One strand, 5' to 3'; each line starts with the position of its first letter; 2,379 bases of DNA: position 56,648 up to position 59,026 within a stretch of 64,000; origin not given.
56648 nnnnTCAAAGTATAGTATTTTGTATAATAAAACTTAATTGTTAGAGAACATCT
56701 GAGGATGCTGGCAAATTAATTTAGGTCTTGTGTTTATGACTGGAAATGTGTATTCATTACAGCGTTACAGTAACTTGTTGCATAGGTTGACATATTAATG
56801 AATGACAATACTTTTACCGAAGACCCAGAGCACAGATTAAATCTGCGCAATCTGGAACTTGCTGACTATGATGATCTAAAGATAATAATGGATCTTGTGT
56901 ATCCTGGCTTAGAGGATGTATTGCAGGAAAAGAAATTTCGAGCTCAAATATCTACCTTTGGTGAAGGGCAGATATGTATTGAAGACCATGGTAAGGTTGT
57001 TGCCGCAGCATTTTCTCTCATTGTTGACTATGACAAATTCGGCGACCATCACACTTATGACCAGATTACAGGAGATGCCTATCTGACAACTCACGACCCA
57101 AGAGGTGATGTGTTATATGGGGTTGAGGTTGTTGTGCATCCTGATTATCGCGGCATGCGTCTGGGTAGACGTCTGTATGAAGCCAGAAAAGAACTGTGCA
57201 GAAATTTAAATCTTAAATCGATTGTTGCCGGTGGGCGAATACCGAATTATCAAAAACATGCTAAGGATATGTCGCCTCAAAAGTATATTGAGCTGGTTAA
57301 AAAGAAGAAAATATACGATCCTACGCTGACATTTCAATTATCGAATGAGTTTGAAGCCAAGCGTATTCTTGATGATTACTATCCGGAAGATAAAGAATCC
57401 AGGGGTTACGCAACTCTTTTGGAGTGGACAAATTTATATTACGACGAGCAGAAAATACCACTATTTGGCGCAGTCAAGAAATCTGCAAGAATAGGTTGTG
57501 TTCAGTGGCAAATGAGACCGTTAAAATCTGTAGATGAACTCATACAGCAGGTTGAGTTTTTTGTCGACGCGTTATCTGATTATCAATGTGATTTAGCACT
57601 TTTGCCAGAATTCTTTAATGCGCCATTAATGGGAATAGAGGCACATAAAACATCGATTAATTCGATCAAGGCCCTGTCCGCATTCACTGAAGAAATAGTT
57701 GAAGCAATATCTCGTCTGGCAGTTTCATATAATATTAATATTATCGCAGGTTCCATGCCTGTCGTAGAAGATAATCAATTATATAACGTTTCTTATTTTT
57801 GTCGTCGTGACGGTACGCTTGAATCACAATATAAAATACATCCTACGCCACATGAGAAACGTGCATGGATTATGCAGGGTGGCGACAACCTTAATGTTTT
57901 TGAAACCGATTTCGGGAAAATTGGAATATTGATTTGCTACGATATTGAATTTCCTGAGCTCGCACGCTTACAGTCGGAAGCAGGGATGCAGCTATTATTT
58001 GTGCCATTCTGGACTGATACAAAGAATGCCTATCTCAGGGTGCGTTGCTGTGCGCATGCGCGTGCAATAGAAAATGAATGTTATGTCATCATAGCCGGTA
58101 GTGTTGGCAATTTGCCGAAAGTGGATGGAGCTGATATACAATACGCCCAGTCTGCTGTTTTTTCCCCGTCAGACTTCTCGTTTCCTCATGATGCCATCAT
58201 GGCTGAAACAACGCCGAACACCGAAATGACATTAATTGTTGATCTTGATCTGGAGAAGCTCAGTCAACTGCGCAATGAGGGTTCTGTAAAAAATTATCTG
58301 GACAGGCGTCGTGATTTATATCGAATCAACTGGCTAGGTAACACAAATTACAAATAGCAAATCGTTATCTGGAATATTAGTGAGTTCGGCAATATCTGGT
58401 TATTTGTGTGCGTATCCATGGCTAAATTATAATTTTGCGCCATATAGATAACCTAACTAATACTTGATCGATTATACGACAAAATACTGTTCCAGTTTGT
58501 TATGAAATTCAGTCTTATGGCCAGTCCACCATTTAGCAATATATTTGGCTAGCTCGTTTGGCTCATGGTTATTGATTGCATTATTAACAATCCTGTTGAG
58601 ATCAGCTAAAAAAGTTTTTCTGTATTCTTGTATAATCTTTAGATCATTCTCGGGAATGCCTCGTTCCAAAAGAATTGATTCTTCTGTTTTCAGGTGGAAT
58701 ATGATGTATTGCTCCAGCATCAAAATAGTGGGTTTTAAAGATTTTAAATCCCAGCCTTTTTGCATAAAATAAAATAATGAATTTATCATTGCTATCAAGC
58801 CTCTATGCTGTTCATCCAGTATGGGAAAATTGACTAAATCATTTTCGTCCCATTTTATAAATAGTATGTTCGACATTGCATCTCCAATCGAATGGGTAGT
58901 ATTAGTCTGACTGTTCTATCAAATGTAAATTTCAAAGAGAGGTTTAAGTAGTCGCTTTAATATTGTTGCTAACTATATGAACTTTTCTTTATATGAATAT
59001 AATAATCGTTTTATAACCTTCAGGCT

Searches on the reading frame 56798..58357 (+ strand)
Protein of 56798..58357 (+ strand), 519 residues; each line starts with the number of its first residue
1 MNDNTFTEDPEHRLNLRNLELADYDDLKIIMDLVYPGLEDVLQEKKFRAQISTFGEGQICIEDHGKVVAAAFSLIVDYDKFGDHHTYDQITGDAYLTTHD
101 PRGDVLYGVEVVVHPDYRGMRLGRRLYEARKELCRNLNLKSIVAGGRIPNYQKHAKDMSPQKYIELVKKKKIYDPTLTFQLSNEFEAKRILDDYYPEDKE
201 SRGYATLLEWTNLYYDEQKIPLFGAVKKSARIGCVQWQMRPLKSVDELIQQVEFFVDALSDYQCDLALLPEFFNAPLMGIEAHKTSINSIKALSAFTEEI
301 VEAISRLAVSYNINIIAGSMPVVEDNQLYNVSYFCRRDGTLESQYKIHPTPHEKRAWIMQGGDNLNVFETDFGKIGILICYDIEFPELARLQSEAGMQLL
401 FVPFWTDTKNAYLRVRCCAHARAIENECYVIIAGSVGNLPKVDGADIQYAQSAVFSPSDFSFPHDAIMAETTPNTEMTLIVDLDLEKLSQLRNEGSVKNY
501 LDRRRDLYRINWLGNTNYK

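Call 3: search_protein_families(library=pfam, proteins=[window:56798-58357:+], max_evalue=0.01)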
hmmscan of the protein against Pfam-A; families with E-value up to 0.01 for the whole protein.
window:56798-58357:+ (519 aa): 3 families
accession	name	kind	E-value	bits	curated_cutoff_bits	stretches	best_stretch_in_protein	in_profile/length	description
PF00795.27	CN_hydrolase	-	7.4e-37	127.5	23.2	1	233-492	3-255/256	Carbon-nitrogen hydrolase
PF00583.31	Acetyltransf_1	-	8.8e-08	32.9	20.7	1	43-150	17-104/116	Acetyltransferase (GNAT) family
PF13508.13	Acetyltransf_7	-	7.5e-05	23.5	27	1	88-136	12-59/84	Acetyltransferase (GNAT) domain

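Call 4: search_protein_families(library=ncbifam, proteins=[window:56798-58357:+], max_evalue=0.01)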
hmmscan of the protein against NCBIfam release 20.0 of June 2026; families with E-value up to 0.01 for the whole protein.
window:56798-58357:+ (519 aa): 9 families
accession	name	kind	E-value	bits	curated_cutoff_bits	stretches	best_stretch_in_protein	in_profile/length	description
TIGR03381.1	agmatine_aguB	equivalog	1.3e-17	64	410.25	1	237-509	6-277/279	N-carbamoylputrescine amidase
NF040852.1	nitrile_Arch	equivalog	2e-15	56.7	500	1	238-508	7-260/262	nitrilase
NF043013.1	DeGluthAmidYersProt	equivalog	6.5e-15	55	500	1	298-438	63-215/278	deaminated glutathione amidase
NF033621.1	de_GSH_amidase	exception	6e-12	45.5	355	1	260-438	28-205/260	deaminated glutathione amidase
NF007757.0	PRK10438.1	equivalog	2.3e-11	43.4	249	1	254-494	24-243/256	amidohydrolase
TIGR04048.1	nitrile_sll0784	equivalog_domain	1e-08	34.5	502.6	1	296-432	75-213/301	Nit6803 family nitrilase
TIGR00546.1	lnt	equivalog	2e-07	30.5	132.9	1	360-436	303-383/395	apolipoprotein N-acyltransferase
NF010588.0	PRK13981.1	equivalog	4.1e-06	25.5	479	1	294-438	60-209/546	NAD+ synthase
NF009803.0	PRK13287.1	equivalog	0.00045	19.1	406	1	228-399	12-184/333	formamidase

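Call 6: find_homologous_proteins(query=window:56798-58357:+)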
Query window:56798-58357:+ (519 aa): 8000 proteins with E <= 0.001 among 8000 candidates; the best 120 are listed.
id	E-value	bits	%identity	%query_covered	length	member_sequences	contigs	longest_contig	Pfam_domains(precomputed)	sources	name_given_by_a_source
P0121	0.0e+0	1203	100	100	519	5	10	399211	PF00795.28,PF00583.32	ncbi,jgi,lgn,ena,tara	tara:strand:- start:220 stop:1779 length:1560 start_codon:yes stop_codon:yes gene_type:complete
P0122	0.0e+0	1092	90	99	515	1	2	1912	PF00795.28,PF00583.32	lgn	-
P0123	0.0e+0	1061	87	100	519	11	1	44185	PF00795.28,PF00583.32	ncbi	-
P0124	0.0e+0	1042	86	99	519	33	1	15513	PF00795.28,PF00583.32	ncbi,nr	ncbi:MAG: GNAT family N-acetyltransferase [Gammaproteobacteria bacterium]|nr:GNAT family N-acetyltra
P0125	0.0e+0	1042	86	99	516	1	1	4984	PF00795.28,PF00583.32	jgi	jgi:predicted amidohydrolase/GNAT superfamily N-acetyltransferase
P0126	0.0e+0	1040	86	99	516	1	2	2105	PF00795.28,PF00583.32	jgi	-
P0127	0.0e+0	1035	86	99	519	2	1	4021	PF00795.28,PF00583.32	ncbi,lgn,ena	-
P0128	0.0e+0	1025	84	99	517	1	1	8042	PF00795.28,PF00583.32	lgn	-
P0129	0.0e+0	1022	84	100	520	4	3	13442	PF00795.28,PF00583.32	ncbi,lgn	-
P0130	0.0e+0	1022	84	99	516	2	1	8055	PF00795.28,PF00583.32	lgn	-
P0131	0.0e+0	1019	84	99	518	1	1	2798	PF00795.28,PF00583.32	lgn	-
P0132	0.0e+0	1017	83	99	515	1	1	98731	PF00795.28,PF00583.32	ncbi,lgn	-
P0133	0.0e+0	1015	84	99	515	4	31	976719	PF00795.28,PF00583.32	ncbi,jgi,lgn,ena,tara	jgi:predicted amidohydrolase/GNAT superfamily N-acetyltransferase|tara:strand:+ start:1640 stop:3187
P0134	0.0e+0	1012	83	99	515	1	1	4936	PF00795.28,PF00583.32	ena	-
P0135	0.0e+0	1010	83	99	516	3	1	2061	PF00795.28,PF00583.32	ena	-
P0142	2.0e-297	1005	83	98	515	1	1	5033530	PF00795.28,PF00583.32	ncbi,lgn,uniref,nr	ncbi:bifunctional GNAT family N-acetyltransferase/carbon-nitrogen hydrolase family protein [Teredini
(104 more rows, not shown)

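Call 9: find_encoding_contigs(protein=P0142, flank=8000, max_places=2)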
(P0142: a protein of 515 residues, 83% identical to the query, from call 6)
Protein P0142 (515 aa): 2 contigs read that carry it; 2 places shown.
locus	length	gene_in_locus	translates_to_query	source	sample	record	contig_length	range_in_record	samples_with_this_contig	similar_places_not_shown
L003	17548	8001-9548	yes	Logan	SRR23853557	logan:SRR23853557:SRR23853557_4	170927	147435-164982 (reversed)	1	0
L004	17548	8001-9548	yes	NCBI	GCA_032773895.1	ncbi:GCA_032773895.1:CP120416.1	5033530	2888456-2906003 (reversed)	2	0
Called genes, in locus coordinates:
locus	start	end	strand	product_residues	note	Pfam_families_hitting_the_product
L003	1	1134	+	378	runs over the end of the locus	PF08014:MATCAP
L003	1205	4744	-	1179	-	PF27051:TamB_N (faint), PF04357:TamB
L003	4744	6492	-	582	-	PF07244:POTRA (faint), PF01103:Omp85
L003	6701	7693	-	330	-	PF00389:2-Hacid_dh, PF02826:2-Hacid_dh_C, PF03446:NAD_binding_2 (weak)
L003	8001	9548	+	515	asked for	PF00583:Acetyltransf_1, PF00795:CN_hydrolase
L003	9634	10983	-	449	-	PF00924:MS_channel_2nd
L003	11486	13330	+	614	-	PF00999:Na_H_Exchanger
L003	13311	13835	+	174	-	-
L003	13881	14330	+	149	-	PF13671:AAA_33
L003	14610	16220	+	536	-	PF17803:Cadherin_4, PF17892:Cadherin_5, PF17963:Big_9, PF03797:Autotransporter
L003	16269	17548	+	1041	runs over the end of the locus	PF03160:Calx-beta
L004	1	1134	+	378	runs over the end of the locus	PF08014:MATCAP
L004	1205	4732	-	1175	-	PF27051:TamB_N (faint), PF04357:TamB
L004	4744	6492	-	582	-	PF07244:POTRA (faint), PF01103:Omp85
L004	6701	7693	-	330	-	PF00389:2-Hacid_dh, PF02826:2-Hacid_dh_C, PF03446:NAD_binding_2 (weak)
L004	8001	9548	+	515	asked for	PF00583:Acetyltransf_1, PF00795:CN_hydrolase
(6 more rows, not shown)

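Call 19: search_solved_structures(query=window:56798-58357:+, max_evalue=0.001)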
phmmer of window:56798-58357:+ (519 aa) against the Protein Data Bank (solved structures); distinct sequences matched with E-value up to 0.001: 29.
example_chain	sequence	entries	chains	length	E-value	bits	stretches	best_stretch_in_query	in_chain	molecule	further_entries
2w1v_A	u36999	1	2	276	5.8e-18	68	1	230-510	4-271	NITRILASE HOMOLOG 2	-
1f89_A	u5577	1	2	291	1.3e-17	66.9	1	249-491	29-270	32.5 KDA PROTEIN YLR351C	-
3p8k_A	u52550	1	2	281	4.3e-16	61.8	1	262-494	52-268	Hydrolase, carbon-nitrogen family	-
1ems_A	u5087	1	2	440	5.9e-14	54.8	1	239-511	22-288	NIT-FRAGILE HISTIDINE TRIAD FUSION PROTEIN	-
4h5u_A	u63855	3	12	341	2.7e-13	52.6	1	262-508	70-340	Probable hydrolase NIT2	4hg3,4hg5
4hgd_A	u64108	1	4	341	6.7e-12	48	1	262-508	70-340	Probable hydrolase NIT2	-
1j31_A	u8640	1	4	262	3.5e-11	45.6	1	231-458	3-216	Hypothetical protein PH0642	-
6ypa_A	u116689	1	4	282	4.2e-10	42.1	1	230-458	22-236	CN hydrolase domain-containing protein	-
7elf_A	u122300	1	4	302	4.5e-10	41.9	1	351-508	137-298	KLLA0E15247p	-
5h8i_A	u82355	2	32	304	4.8e-10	41.9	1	322-510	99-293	N-carbamoylputrescine amidohydrolase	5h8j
7ovg_A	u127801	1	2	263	5.7e-10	41.6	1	231-458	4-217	CN hydrolase domain-containing protein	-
5h8k_A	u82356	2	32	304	1.2e-08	37.3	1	322-510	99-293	N-carbamoylputrescine amidohydrolase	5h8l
3ivz_A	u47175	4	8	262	2.4e-08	36.2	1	244-439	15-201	Nitrilase | Beta ureidopropionase (Beta-alanine synthase)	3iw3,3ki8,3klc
2ree_A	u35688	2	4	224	2.5e-08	36.2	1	13-210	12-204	CurA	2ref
6i00_J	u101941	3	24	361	6.2e-08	34.9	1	301-435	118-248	Bifunctional nitrilase/nitrile hydratase NIT4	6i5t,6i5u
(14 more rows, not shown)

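Call 31: find_encoding_contigs(protein=P0123, flank=7000, max_places=1)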
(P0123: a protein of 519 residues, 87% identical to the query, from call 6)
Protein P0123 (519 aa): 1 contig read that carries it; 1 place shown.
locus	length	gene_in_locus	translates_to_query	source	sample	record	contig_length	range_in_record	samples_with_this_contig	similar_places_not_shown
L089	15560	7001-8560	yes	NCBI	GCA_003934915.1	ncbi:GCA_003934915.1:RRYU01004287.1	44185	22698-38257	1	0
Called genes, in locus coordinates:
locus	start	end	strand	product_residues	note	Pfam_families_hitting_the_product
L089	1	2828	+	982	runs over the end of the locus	PF16078:2-oxogl_dehyd_N, PF00676:E1_dh, PF02779:Transket_pyr, PF16870:OxoGdeHyase_C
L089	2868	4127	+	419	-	PF00364:Biotin_lipoyl, PF02817:E3_binding, PF00198:2-oxoacid_dh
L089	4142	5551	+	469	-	PF00890:FAD_binding_2 (weak), PF03486:HI0933_like (faint), PF07992:Pyr_redox_2, PF12831:FAD_oxidored, PF13450:NAD_binding_8 (weak), PF13738:Pyr_redox_3, PF00070:Pyr_redox, PF02852:Pyr_redox_dim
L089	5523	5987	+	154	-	PF08238:Sel1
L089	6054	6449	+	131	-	PF02566:OsmC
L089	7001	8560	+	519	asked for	PF00583:Acetyltransf_1 (weak), PF00795:CN_hydrolase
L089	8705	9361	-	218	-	PF02589:LUD_dom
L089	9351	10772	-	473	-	PF02589:LUD_dom, PF13187:Fer4_9 (faint), PF13237:Fer4_10 (faint), PF00037:Fer4 (faint), PF13183:Fer4_8, PF11870:LutB_C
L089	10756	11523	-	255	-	PF02754:CCG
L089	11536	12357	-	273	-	PF03372:Exo_endo_phos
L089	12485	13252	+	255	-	PF03883:H2O2_YaaD, PF21818:DUF6884 (weak)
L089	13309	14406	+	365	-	PF03969:AFG1_ATPase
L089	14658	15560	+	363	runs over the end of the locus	PF13487:HD_5, PF01966:HD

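Call 34: find_related_loci(query=window:56798-58357:+, collection=metagenome_contigs, flank=7000)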
Query window:56798-58357:+ (519 aa) in metagenome_contigs; peptide patterns used: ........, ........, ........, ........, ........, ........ (x = any residue, [..] = any of these).
314 stretches matched a pattern; 287 encode a relative of the query (tblastn E <= 1e-3); the best 80 are kept; 80 distinct loci.
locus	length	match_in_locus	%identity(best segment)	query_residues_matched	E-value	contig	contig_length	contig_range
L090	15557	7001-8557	89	1-519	0e+0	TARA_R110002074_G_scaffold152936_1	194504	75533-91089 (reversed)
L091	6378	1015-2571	86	1-519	0e+0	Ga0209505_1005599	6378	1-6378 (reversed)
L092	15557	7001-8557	86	1-519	0e+0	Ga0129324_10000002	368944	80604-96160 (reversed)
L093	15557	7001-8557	87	1-519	0e+0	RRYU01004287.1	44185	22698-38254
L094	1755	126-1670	86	1-515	0e+0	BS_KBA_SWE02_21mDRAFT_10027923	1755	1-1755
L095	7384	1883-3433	85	1-517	0e+0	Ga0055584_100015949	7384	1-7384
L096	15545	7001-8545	84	1-515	0e+0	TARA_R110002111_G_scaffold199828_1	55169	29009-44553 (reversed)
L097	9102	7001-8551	82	1-517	0e+0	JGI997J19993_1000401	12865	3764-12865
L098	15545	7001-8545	83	1-515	0e+0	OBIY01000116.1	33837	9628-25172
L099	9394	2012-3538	83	7-515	0e+0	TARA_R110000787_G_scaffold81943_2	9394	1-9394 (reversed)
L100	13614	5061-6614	81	1-518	0e+0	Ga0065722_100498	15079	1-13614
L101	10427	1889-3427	80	3-515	0e+0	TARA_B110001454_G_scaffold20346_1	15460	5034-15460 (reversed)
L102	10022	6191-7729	80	1-513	0e+0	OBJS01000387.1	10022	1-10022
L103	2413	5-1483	83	23-515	0e+0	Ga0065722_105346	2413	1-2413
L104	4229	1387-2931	80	1-515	0e+0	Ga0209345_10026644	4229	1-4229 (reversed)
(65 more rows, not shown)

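Call 43: search_protein_families(library=padloc, proteins=[window:56798-58357:+], max_evalue=0.01)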
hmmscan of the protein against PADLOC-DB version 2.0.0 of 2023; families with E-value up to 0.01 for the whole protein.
window:56798-58357:+ (519 aa): 1 family
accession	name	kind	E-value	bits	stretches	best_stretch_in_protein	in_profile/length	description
PDLC01989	CARF_m7--CARF_nitrilase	-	4e-08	30.3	1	312-434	257-376/457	-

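Call 49: search_solved_structures(query=window:56798-58357:+, max_evalue=1e-15, show_alignments=1)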
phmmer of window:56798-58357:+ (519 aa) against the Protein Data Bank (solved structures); distinct sequences matched with E-value up to 1e-15: 3.
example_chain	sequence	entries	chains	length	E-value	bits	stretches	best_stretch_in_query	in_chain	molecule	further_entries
2w1v_A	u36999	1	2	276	5.8e-18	68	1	230-510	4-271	NITRILASE HOMOLOG 2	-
1f89_A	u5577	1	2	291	1.3e-17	66.9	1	249-491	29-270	32.5 KDA PROTEIN YLR351C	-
3p8k_A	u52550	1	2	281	4.3e-16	61.8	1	262-494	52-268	Hydrolase, carbon-nitrogen family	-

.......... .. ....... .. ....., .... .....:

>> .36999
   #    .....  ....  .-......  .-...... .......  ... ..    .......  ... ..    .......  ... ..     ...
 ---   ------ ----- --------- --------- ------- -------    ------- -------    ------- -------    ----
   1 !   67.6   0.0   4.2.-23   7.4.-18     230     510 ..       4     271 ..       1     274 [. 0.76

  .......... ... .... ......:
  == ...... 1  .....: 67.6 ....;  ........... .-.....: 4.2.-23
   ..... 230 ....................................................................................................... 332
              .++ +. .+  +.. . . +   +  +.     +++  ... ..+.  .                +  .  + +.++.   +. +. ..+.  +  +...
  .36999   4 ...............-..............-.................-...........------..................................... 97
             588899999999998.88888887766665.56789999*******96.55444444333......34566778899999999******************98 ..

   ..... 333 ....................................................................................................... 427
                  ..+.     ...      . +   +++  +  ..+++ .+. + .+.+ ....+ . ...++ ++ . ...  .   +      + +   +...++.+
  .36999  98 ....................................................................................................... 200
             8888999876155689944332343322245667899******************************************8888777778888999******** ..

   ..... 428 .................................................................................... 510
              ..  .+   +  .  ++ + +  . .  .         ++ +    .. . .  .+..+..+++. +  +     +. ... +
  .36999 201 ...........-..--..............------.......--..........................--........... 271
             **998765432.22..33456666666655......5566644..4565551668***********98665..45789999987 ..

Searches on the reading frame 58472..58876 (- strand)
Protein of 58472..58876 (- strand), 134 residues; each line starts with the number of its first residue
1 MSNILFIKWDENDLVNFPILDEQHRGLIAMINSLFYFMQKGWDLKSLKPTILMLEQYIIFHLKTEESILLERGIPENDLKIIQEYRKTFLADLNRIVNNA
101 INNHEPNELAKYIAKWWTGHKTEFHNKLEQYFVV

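Call 3: search_protein_families(library=pfam, proteins=[window:58472-58876:-], max_evalue=0.01)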
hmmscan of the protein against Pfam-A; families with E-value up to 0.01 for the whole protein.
window:58472-58876:- (134 aa): 1 family
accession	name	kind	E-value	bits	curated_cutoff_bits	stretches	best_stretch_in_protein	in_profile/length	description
PF01814.28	Hemerythrin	-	0.0022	18.9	25.3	1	19-120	5-115/127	Hemerythrin HHE cation binding domain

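Call 4: search_protein_families(library=ncbifam, proteins=[window:58472-58876:-], max_evalue=0.01)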
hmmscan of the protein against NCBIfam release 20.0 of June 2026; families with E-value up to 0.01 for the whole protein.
window:58472-58876:- (134 aa): 4 families
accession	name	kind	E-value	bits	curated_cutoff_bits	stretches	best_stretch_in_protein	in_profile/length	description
TIGR02481.1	hemeryth_dom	domain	5.7e-15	55.5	51.75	1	8-124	1-118/126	hemerythrin domain-containing protein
NF033749.1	bact_hemeryth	subfamily_domain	1.8e-12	47.5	84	1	6-132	1-128/129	bacteriohemerythrin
NF002007.0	PRK00808.1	equivalog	0.00026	21.1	109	1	7-118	4-113/156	bacteriohemerythrin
TIGR00058.1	Hemerythrin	subfamily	0.0047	17.5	131.85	1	8-120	6-103/115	hemerythrin family non-heme iron protein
